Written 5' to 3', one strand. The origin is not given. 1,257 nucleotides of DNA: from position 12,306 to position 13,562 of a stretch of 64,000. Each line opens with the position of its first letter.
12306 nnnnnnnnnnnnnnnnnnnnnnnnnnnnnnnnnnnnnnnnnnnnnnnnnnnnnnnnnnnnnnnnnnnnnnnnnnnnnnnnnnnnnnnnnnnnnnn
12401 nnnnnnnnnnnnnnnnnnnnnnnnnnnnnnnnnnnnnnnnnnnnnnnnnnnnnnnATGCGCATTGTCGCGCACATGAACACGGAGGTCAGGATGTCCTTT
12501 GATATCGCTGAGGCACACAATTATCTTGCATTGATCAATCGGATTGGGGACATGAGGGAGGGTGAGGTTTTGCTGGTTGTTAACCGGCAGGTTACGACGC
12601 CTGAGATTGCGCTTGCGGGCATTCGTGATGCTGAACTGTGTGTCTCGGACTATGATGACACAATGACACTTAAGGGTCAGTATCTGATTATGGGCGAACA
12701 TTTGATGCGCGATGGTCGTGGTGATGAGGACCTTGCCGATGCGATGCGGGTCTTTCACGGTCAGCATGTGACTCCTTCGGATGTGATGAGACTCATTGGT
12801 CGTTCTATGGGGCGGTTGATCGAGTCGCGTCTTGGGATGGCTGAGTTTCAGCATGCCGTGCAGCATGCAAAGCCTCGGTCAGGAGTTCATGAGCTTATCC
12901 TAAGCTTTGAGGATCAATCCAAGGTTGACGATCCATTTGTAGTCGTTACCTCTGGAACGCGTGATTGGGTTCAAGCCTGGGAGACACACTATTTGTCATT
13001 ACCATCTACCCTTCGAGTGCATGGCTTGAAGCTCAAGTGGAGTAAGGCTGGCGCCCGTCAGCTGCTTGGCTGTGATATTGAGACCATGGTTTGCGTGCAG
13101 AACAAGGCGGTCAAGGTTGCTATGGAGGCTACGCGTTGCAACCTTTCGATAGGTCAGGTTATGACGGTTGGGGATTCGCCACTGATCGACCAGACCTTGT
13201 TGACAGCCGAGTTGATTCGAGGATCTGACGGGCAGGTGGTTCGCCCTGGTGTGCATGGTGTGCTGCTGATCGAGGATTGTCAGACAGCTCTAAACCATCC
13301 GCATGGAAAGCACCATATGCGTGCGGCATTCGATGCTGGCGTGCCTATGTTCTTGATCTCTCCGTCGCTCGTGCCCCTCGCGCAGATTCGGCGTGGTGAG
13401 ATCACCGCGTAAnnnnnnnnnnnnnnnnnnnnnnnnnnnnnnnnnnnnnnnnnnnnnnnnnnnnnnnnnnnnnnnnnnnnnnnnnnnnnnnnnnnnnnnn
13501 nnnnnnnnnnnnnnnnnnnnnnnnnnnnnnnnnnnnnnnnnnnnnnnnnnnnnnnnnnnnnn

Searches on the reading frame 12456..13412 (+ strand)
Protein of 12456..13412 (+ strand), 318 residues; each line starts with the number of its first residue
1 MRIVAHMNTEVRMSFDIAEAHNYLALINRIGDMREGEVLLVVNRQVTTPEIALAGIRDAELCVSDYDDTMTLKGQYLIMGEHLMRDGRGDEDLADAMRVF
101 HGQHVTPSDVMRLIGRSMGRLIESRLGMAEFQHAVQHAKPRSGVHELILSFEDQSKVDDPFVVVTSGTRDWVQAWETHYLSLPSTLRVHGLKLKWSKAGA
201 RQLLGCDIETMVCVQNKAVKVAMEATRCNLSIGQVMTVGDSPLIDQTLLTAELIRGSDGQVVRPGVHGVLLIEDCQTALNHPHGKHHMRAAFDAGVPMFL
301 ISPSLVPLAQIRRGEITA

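Call 55: search_protein_families(library=pfam, proteins=[window:12456-13412:+], max_evalue=0.01)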
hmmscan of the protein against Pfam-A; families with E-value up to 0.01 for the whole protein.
window:12456-13412:+ (318 aa): 1 family
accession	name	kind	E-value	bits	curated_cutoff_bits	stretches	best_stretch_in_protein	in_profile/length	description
PF12710.13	HAD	-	0.0023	18.8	27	0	63-242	2-182/189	haloacid dehalogenase-like hydrolase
